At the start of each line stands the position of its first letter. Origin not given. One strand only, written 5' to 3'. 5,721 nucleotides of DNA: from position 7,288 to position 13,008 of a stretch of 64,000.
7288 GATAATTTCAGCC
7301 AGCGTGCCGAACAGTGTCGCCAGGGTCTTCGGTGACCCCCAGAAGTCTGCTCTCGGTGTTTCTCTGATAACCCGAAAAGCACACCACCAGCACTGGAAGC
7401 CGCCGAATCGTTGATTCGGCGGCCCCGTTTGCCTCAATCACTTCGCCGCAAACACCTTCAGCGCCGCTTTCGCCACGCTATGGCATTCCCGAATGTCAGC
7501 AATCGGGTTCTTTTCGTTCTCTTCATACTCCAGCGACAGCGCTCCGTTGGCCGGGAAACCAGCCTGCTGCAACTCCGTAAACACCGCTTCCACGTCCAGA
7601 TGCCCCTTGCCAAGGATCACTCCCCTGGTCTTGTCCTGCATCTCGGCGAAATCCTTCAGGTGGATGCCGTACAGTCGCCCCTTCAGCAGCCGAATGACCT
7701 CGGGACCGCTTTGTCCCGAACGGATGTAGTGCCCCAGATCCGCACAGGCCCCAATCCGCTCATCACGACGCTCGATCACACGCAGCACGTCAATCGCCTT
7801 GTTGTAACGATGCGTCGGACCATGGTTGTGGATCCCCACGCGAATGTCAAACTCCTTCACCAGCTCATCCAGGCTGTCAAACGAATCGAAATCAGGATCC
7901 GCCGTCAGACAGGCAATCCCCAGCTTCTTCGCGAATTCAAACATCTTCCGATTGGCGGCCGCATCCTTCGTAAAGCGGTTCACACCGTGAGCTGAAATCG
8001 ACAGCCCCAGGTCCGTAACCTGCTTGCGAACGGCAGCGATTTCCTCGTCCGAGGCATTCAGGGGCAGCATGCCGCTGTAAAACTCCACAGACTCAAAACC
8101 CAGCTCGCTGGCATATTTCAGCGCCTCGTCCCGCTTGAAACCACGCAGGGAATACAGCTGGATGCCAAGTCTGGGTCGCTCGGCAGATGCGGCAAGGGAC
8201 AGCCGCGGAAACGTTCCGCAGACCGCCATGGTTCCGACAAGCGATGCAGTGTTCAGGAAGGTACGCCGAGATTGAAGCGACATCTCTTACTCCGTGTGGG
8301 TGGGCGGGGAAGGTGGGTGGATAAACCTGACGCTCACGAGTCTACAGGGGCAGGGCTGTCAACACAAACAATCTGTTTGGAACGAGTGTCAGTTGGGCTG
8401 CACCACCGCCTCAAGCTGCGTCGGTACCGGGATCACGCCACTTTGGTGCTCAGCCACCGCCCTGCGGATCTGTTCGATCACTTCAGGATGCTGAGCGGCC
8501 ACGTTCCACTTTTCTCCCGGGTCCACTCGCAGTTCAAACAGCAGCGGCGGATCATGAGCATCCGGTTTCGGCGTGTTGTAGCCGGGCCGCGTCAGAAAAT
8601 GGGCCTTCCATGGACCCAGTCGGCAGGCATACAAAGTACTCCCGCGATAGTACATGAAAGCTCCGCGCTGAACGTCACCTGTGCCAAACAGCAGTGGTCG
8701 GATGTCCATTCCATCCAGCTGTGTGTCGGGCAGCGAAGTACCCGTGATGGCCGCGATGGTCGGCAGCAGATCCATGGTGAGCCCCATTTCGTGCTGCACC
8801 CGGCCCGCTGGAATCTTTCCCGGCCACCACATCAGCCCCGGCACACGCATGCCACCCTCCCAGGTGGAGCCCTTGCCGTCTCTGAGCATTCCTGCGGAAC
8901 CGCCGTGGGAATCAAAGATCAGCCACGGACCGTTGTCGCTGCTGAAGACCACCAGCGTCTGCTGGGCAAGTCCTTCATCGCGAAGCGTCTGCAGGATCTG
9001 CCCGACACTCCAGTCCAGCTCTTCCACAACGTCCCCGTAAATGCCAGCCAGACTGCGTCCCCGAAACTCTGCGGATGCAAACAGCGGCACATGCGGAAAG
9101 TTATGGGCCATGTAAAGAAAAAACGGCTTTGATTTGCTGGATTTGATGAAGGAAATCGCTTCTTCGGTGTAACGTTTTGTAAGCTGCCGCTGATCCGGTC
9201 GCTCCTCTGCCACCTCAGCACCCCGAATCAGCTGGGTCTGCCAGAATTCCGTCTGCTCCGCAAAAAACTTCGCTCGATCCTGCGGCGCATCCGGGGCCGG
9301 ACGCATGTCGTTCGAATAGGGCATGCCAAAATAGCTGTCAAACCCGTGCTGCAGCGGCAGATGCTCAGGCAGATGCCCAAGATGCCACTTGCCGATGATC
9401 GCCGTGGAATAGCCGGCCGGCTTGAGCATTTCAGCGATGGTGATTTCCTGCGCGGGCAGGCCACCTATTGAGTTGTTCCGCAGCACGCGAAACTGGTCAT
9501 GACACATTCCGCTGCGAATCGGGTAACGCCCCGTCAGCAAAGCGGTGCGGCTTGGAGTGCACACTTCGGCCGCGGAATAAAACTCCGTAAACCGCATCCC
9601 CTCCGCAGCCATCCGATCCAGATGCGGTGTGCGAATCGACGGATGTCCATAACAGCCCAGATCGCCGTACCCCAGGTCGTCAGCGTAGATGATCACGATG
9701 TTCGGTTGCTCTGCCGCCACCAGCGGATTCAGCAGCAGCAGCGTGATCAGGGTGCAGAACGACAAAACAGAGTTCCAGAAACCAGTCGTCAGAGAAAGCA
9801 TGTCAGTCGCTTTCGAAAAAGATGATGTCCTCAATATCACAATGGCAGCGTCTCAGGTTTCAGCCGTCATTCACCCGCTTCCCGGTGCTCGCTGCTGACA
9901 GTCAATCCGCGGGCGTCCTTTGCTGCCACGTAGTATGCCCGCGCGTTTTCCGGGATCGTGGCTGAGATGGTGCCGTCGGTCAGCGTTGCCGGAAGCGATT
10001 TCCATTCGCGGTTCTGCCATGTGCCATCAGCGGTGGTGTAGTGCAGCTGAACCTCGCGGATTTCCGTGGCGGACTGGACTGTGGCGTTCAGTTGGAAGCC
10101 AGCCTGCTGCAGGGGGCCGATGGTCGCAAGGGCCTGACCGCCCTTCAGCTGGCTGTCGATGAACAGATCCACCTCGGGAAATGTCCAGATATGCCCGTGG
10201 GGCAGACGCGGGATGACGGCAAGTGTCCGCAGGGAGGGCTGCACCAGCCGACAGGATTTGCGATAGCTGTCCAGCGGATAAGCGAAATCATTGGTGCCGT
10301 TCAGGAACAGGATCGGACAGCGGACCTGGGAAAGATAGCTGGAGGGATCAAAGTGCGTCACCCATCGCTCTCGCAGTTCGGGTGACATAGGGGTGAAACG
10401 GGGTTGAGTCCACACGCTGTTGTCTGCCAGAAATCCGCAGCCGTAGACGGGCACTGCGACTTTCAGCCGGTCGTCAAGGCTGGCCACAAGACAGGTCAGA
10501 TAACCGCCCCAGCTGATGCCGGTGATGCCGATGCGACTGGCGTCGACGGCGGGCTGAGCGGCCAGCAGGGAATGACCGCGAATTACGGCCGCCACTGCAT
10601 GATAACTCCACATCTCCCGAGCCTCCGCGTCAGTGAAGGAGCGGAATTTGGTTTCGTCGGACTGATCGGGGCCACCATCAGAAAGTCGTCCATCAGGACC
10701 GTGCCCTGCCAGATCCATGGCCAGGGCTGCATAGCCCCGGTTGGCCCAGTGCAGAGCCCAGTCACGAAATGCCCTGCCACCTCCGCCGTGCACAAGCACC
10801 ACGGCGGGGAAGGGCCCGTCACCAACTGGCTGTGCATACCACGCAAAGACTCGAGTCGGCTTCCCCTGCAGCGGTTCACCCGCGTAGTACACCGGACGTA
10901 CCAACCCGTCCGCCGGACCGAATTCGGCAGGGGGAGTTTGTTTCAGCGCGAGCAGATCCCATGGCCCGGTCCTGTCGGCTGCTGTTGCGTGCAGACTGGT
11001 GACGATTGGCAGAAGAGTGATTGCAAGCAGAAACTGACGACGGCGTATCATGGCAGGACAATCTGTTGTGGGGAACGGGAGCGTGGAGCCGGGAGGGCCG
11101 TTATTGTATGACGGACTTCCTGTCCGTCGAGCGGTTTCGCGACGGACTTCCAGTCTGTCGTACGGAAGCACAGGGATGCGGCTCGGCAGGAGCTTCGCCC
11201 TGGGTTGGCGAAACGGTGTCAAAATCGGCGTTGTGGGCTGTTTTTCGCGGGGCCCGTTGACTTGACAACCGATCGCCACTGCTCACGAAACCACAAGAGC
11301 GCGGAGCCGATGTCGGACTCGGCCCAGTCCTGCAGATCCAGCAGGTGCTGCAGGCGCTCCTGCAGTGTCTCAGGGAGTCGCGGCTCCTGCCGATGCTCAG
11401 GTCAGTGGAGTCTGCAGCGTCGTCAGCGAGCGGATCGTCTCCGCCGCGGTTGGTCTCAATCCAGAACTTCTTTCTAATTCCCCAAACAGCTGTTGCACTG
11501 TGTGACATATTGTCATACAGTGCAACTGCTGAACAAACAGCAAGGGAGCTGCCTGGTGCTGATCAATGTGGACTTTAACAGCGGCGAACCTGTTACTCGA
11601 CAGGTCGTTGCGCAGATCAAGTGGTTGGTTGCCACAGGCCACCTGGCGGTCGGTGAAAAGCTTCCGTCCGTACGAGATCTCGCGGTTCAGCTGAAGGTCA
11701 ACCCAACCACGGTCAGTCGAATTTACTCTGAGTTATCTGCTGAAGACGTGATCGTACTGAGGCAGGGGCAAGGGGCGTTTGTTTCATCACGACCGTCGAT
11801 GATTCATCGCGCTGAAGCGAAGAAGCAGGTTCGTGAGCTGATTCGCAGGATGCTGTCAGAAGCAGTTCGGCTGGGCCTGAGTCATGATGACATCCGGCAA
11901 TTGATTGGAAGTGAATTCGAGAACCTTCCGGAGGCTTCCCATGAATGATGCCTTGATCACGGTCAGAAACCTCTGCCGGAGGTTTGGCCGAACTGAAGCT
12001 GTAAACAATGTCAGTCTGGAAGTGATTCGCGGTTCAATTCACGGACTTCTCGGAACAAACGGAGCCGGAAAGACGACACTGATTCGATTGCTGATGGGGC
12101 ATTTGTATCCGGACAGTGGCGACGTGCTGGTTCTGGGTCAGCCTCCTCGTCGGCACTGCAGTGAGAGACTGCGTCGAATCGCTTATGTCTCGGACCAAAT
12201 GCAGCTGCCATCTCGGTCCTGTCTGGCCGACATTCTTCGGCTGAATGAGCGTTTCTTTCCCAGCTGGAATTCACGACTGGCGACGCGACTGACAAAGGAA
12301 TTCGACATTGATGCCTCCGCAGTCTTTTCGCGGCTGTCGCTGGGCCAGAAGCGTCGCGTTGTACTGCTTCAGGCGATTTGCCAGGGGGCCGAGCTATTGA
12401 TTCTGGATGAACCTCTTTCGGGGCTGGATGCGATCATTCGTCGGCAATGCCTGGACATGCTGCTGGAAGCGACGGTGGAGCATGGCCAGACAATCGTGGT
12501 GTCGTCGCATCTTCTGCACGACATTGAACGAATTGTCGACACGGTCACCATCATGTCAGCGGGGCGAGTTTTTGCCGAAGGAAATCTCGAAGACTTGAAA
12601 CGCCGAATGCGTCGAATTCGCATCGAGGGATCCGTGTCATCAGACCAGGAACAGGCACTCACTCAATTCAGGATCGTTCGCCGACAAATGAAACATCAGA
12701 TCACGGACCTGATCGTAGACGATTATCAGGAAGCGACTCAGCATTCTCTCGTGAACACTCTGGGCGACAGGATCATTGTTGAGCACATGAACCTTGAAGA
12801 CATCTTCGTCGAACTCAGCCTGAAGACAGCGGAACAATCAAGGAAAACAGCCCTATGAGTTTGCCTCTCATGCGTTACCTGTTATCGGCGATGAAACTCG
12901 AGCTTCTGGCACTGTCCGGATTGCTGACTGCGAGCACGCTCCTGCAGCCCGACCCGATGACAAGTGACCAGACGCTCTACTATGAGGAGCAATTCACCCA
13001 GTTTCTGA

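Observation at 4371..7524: Perfect 41-bp direct repeat duplicating a gene's 3' end brackets a 3-kb low-GC insertion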

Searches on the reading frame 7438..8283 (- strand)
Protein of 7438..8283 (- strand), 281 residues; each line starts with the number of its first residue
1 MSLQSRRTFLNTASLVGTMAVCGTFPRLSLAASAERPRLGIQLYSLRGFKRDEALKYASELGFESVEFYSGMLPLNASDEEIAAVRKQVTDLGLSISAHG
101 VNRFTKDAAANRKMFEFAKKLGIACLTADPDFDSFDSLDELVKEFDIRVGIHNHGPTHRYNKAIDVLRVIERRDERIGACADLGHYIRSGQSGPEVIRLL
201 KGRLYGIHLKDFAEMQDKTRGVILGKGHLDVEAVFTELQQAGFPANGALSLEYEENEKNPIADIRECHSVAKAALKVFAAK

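Call 5: search_protein_families(library=pfam, proteins=[window:7438-8283:-], max_evalue=0.01)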
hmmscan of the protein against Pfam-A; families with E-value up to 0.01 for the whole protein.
window:7438-8283:- (281 aa): 1 family
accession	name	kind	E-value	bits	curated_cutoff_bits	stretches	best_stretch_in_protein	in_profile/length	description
PF01261.30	AP_endonuc_2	-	1.3e-23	84.5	31.1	1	56-261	2-240/249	Xylose isomerase-like TIM barrel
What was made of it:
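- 7438..8283 (-): Target gene: a 281-aa xylose-isomerase-like TIM-barrel (AP_endonuc_2) protein. Pfam 1.3e-23 (call 5).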

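Call 8: find_related_loci(query=window:7438-8283:-, collection=genome_contigs, flank=10000)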
Query window:7438-8283:- (281 aa) in genome_contigs; peptide patterns used: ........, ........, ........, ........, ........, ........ (x = any residue, [..] = any of these).
439 stretches matched a pattern; 215 encode a relative of the query (tblastn E <= 1e-3); the best 80 are kept; 80 distinct loci.
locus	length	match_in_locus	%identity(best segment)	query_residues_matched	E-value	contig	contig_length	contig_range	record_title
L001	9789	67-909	96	1-281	0e+0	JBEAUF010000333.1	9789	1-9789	MAG: Planctomycetota bacterium isolate NASQAN2011_177_B_bin.12 scaffold_610875, whole genome shotgun sequence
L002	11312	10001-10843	95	1-281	0e+0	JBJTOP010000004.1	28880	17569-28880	MAG: Planctomycetaceae bacterium isolate samp_4449_VAMB_558 samp_4449_338697, whole genome shotgun sequence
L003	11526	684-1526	94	1-281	3e-179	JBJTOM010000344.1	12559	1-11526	MAG: Planctomycetota bacterium isolate samp_4449_VAMB_680 samp_4449_1680573, whole genome shotgun sequence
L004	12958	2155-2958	93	1-268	1e-170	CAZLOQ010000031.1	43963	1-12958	MAG TPA_asm: uncultured Chitinophaga sp. isolate binchicken_co340_49 genome assembly, contig: NODE_418_length_43963_cov_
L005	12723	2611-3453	79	1-281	4e-152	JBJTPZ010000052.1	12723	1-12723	MAG: Planctomycetaceae bacterium isolate samp_4449_concoct_1472 samp_4449_78050, whole genome shotgun sequence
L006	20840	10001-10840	79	1-280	9e-152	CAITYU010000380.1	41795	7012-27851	MAG: uncultured Planctomycetaceae bacterium isolate LaPlata-b_bin-0686 genome assembly, contig: bin-0686:380/589, whole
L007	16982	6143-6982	79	1-280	1e-150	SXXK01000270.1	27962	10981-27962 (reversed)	MAG: Planctomyces sp. isolate F1-20-MAGs055 F1-20__c444802, whole genome shotgun sequence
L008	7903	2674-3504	78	1-277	4e-150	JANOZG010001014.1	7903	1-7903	MAG: Planctomycetota bacterium isolate VAR_79_metabat_506 VAR_79_k141_1220950, whole genome shotgun sequence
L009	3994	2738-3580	78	1-281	8e-154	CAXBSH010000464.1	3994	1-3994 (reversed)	MAG TPA_asm: uncultured Planctomycetaceae bacterium isolate SRR1796236_metabat2_27 genome assembly, contig: ERZ2945142.7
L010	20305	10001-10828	77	1-276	2e-149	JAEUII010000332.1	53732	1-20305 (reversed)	MAG: Planctomycetaceae bacterium isolate new MAG-39 k141_4237196, whole genome shotgun sequence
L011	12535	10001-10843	77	1-281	6e-149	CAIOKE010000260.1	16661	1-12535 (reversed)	MAG: uncultured Planctomycetaceae bacterium isolate LaPlata_bin-4282 genome assembly, contig: bin-4282:260/373, whole ge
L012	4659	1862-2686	77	1-275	2e-151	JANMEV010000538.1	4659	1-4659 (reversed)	MAG: Planctomycetota bacterium isolate OTE_70b_metabat_413 OTE_70b_k141_3906599, whole genome shotgun sequence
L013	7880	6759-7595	77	1-279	2e-147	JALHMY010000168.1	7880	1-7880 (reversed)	MAG: Fuerstiella sp. isolate Bin_49_1 c_000000031748, whole genome shotgun sequence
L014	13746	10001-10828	75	1-276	6e-147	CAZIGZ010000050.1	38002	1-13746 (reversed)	MAG TPA_asm: uncultured Chitinophaga sp. isolate SRP193358_co1_757 genome assembly, contig: NODE_2157_length_38002_cov_5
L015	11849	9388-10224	76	1-279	2e-146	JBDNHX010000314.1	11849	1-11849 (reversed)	MAG: Planctomycetaceae bacterium isolate concoct.44.WLB k141_598219, whole genome shotgun sequence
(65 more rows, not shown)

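Call 77: search_protein_families(library=ncbifam, proteins=[window:7438-8283:-], max_evalue=0.01)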
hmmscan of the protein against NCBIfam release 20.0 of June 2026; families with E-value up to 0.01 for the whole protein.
window:7438-8283:- (281 aa): 6 families
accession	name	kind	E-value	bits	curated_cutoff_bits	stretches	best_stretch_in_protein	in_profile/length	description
TIGR04379.1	myo_inos_iolE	equivalog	3.3e-06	26.9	290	1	67-212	67-212/290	myo-inosose-2 dehydratase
NF009688.0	PRK13209.1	subfamily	1.3e-05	24.3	317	1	182-274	187-276/286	L-ribulose-5-phosphate 3-epimerase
NF009689.0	PRK13210.1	subfamily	0.00023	20.4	200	1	201-273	202-277/286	L-ribulose-5-phosphate 3-epimerase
TIGR00542.1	hxl6Piso_put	equivalog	0.00033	20.1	272.15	1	194-273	194-270/279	L-ribulose-5-phosphate 3-epimerase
NF041277.1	coba_remo_CbiR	equivalog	0.00039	20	105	1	177-253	162-235/249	cobamide remodeling phosphodiesterase CbiR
TIGR03234.1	OH-pyruv-isom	equivalog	0.0052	16.1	353.45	0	176-256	171-243/254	hydroxypyruvate isomerase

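Call 84: find_encoding_contigs(protein=window:7438-8283:-, flank=6000, max_places=10)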
Protein window:7438-8283:- (281 aa): 22 contigs read that carry it; 10 places shown.
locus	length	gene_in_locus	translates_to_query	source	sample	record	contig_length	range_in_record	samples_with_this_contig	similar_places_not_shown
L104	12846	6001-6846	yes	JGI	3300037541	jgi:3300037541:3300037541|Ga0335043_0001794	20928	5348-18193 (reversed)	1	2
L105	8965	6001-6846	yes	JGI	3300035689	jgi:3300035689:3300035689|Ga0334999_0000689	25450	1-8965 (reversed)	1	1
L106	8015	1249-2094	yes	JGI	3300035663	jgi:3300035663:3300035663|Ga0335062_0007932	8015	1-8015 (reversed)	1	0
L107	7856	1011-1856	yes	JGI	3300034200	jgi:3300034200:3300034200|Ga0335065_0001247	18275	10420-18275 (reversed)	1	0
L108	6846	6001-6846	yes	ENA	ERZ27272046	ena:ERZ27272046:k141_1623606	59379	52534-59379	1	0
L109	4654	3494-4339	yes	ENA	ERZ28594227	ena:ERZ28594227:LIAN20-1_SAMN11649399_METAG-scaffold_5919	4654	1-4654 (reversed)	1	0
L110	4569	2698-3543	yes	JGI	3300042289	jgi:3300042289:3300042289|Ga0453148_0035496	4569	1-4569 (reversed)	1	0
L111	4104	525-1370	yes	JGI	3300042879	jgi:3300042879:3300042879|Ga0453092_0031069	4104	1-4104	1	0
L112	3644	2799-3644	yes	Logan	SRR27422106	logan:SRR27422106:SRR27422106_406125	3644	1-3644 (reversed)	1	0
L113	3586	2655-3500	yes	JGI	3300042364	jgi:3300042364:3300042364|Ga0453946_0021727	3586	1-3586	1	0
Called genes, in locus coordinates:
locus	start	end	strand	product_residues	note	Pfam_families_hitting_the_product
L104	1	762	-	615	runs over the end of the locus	-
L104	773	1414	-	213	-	-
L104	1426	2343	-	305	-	PF00005:ABC_tran, PF13304:AAA_21 (faint)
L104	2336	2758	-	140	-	PF00392:GntR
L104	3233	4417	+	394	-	PF02129:Peptidase_S15 (weak), PF05448:AXE1, PF01738:DLH, PF00561:Abhydrolase_1 (faint), PF12697:Abhydrolase_6, PF00326:Peptidase_S9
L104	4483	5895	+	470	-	PF00884:Sulfatase, PF01663:Phosphodiest (faint), PF16347:SGSH_C (weak), PF14707:Sulfatase_C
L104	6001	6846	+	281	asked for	PF01261:AP_endonuc_2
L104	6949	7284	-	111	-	-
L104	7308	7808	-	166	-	-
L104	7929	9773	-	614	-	PF07714:PK_Tyr_Ser-Thr, PF00069:Pkinase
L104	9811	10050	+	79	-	-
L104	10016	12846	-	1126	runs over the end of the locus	PF08379:Bact_transglu_N, PF01841:Transglut_core, PF09899:DUF2126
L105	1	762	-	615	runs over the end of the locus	-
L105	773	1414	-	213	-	-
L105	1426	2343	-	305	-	PF00005:ABC_tran, PF13304:AAA_21 (faint)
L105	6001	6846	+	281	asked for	PF01261:AP_endonuc_2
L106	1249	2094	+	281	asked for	PF01261:AP_endonuc_2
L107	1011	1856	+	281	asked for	PF01261:AP_endonuc_2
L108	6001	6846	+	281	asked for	PF01261:AP_endonuc_2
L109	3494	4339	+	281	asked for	PF01261:AP_endonuc_2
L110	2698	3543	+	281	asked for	PF01261:AP_endonuc_2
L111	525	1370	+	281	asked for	PF01261:AP_endonuc_2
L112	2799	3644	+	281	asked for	PF01261:AP_endonuc_2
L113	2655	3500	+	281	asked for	PF01261:AP_endonuc_2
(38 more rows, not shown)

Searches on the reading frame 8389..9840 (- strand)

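Call 5: search_protein_families(library=pfam, proteins=[window:8389-9840:-], max_evalue=0.01)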
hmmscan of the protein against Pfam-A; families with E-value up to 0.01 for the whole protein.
window:8389-9840:- (483 aa): 4 families
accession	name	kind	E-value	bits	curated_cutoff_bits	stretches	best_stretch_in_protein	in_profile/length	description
PF00884.28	Sulfatase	-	1.5e-64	218.6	25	1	46-367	1-300/301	Sulfatase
PF14707.11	Sulfatase_C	-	1.4e-21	77.8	30.9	1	392-479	3-106/127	C-terminal region of aryl-sulfatase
PF01663.27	Phosphodiest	-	1.5e-07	31.8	23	0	70-118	19-68/342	Type I phosphodiesterase / nucleotide pyrophosphatase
PF16347.10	SGSH_C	-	1.4e-06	29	29.3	1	327-398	12-82/154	N-sulphoglucosamine sulphohydrolase, C-terminal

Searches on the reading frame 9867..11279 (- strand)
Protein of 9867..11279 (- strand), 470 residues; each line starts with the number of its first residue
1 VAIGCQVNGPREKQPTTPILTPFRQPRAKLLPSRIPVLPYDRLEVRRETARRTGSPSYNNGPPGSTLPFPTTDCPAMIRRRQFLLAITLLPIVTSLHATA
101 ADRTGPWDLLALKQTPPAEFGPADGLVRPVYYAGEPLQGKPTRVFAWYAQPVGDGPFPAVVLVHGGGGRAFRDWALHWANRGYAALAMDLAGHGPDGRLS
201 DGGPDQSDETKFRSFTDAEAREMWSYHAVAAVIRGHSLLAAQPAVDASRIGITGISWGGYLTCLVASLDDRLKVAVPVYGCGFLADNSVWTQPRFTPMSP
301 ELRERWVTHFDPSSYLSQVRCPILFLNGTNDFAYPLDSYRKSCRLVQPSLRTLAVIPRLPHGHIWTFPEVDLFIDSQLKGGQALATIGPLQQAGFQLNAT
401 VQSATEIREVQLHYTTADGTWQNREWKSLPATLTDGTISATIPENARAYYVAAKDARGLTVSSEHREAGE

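Call 5: search_protein_families(library=pfam, proteins=[window:9867-11279:-], max_evalue=0.01)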
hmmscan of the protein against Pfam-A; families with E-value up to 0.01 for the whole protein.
window:9867-11279:- (470 aa): 9 families
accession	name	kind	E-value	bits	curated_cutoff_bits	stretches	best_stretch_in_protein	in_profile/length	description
PF05448.18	AXE1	-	9.8e-15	54.6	21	1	141-286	66-212/321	Acetyl xylan esterase (AXE1)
PF01738.24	DLH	-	4.8e-12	46.4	21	1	147-338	4-161/217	Dienelactone hydrolase family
PF00326.27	Peptidase_S9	-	1.4e-09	38.2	22.6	1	220-337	36-161/213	Prolyl oligopeptidase family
PF02129.25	Peptidase_S15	-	4.2e-07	30.4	23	1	172-287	46-135/262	X-Pro dipeptidyl-peptidase (S15 family)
PF00561.26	Abhydrolase_1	-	2.9e-06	27.6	25.8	1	158-268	1-89/245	alpha/beta hydrolase fold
PF12146.15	Hydrolase_4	-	8.7e-05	22.4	27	0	158-197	5-46/239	Serine aminopeptidase, S33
PF08840.17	BAAT_C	-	0.00015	22.3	20.9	1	238-300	12-74/210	BAAT / Acyl-CoA thioester hydrolase C terminal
PF20434.5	BD-FAE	-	0.00015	21.8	26.8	0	240-270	81-111/215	BD-FAE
PF10142.15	PhoPQ_related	-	0.0014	17.9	20.3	0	308-415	249-358/367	PhoPQ-activated pathogenicity-related protein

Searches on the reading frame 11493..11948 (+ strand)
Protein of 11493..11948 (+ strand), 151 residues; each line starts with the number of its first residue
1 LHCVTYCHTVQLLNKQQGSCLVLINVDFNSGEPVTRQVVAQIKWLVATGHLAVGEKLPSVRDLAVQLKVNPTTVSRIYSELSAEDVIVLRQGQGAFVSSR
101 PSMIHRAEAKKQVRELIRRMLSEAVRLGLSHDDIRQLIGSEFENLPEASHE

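Call 72: search_protein_families(library=pfam, proteins=[window:11493-11948:+], max_evalue=0.0001)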
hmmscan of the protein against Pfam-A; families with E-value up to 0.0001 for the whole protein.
window:11493-11948:+ (151 aa): 1 family
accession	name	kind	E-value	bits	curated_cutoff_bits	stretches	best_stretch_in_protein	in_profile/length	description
PF00392.27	GntR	-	1.6e-15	56.9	27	1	36-97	3-64/64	Bacterial regulatory proteins, gntR family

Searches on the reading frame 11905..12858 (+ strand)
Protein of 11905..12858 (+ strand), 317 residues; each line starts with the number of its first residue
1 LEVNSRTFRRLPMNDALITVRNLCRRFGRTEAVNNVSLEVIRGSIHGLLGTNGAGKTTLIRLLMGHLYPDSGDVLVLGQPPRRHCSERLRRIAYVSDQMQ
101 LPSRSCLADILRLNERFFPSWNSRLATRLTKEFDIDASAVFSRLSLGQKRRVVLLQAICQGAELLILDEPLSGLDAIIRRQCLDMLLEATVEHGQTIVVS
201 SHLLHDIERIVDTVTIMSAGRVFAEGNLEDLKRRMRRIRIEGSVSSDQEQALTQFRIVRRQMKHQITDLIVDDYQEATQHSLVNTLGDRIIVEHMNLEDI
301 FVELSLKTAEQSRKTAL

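Call 72: search_protein_families(library=pfam, proteins=[window:11905-12858:+], max_evalue=0.0001)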
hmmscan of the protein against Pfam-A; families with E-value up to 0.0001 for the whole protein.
window:11905-12858:+ (317 aa): 1 family
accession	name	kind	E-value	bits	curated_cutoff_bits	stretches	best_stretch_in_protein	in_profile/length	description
PF00005.33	ABC_tran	-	3.9e-26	92.7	25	1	33-171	1-136/137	ABC transporter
